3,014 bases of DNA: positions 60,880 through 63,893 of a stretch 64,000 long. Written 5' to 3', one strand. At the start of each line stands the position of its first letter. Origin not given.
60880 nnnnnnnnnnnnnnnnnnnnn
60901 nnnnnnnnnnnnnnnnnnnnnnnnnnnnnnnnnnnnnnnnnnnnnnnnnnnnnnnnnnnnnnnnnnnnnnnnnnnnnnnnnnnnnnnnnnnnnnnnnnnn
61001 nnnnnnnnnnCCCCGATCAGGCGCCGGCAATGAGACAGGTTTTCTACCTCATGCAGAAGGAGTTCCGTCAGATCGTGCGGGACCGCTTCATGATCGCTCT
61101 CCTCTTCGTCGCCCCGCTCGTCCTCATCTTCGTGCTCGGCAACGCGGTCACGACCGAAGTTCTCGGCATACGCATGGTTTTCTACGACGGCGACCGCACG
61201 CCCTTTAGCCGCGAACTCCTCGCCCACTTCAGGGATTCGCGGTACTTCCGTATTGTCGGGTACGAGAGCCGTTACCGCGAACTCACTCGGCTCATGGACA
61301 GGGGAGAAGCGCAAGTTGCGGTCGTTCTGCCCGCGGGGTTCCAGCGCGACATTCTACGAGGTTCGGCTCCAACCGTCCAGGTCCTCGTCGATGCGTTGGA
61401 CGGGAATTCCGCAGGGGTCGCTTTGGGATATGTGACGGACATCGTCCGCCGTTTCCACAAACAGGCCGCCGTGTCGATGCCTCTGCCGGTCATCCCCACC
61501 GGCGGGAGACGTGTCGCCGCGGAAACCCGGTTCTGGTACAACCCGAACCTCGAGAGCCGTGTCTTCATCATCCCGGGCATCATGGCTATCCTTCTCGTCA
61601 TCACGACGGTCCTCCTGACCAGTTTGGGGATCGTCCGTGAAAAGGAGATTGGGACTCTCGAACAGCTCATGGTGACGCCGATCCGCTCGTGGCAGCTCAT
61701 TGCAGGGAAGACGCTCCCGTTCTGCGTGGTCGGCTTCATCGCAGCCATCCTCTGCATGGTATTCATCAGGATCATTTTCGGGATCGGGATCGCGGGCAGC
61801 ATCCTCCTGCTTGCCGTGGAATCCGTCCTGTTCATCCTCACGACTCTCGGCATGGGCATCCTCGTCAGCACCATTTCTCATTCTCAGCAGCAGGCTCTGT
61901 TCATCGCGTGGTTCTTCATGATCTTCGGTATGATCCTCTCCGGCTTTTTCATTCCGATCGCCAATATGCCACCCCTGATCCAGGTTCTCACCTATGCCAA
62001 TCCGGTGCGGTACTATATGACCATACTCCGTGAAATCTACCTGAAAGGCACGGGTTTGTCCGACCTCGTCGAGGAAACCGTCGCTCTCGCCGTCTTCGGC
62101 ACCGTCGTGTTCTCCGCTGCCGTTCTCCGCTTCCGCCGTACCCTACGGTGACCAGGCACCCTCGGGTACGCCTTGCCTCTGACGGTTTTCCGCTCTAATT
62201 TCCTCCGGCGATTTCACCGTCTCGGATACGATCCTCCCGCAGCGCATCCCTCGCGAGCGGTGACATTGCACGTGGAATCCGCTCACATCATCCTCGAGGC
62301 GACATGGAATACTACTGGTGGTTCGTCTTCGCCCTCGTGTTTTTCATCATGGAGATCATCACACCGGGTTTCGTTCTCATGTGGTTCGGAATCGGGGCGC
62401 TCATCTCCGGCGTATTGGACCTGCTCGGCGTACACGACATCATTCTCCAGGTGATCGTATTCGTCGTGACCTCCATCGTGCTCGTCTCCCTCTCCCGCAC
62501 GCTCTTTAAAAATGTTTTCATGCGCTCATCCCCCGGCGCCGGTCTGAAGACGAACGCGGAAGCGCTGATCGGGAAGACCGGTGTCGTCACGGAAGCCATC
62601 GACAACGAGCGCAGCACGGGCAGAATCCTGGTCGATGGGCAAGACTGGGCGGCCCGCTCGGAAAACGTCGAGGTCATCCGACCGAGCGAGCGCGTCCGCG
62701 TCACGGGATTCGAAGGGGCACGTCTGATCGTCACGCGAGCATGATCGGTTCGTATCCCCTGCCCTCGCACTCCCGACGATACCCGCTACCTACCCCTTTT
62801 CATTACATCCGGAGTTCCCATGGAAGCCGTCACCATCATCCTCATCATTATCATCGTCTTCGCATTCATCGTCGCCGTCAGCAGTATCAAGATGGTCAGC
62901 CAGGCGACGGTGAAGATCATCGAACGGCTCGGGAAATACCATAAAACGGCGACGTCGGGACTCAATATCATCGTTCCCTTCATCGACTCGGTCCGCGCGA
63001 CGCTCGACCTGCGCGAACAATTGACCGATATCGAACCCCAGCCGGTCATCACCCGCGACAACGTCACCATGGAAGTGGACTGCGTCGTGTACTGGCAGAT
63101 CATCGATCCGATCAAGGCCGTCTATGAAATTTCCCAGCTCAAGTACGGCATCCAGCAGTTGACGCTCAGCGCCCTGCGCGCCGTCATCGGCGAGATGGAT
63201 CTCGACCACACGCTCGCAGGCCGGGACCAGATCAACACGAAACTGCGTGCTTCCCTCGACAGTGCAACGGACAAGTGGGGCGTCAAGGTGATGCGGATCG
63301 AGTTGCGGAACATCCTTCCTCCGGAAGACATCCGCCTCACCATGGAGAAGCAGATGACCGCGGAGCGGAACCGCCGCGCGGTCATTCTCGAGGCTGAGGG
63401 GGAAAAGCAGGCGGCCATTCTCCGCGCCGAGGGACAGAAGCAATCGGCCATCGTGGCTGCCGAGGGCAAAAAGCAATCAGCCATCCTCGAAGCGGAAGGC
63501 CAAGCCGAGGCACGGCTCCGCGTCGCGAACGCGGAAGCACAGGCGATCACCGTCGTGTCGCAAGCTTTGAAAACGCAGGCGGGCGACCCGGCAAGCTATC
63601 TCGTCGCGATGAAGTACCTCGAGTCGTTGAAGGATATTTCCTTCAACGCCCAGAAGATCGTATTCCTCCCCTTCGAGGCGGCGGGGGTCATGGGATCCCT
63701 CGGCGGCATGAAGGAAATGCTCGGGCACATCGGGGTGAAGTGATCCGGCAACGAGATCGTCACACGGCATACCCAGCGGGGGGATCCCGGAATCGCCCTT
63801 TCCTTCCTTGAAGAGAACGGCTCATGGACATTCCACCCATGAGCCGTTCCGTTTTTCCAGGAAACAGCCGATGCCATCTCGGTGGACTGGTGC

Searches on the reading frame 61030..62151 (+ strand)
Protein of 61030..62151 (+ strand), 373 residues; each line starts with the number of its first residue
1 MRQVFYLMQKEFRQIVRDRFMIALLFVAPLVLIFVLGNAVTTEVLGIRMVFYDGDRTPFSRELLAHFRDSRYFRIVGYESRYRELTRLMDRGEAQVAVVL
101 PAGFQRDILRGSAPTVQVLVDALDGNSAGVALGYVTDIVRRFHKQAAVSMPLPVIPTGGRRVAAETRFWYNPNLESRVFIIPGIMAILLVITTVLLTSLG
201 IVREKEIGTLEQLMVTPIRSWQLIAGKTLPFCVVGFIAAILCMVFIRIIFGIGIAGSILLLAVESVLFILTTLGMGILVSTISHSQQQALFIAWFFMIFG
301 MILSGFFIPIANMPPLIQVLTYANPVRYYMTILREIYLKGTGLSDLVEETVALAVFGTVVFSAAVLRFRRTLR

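Call 65: search_protein_families(library=pfam, proteins=[window:61030-62151:+], max_evalue=0.0001)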
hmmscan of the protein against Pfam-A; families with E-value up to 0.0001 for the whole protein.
window:61030-62151:+ (373 aa): 3 families
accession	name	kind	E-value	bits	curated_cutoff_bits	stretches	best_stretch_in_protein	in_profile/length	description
PF12698.13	ABC2_membrane_3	-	7.4e-47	160.6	31.6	1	21-366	3-347/347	ABC-2 family transporter protein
PF01061.29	ABC2_membrane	-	1.7e-27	96.8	26.9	1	166-337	37-210/211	ABC-2 type transporter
PF12679.13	ABC2_membrane_2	-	8.4e-21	74.9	27.2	1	7-369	3-279/283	ABC-2 family transporter protein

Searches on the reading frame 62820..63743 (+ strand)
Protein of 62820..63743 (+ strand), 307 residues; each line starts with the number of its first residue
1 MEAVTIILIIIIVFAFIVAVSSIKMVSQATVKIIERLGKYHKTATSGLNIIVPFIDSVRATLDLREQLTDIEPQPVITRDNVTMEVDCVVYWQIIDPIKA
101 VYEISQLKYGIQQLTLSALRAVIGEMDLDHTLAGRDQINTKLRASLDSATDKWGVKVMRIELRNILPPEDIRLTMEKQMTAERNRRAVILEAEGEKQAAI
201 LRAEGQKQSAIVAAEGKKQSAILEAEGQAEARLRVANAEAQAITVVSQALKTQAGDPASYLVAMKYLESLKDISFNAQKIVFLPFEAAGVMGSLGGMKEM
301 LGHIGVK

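Call 65: search_protein_families(library=pfam, proteins=[window:62820-63743:+], max_evalue=0.0001)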
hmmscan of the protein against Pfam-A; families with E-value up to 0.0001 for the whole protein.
window:62820-63743:+ (307 aa): 1 family
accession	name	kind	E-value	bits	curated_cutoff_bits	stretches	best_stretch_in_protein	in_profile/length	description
PF01145.31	Band_7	-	2.2e-38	132.5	23.6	1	26-196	3-176/176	SPFH domain / Band 7 family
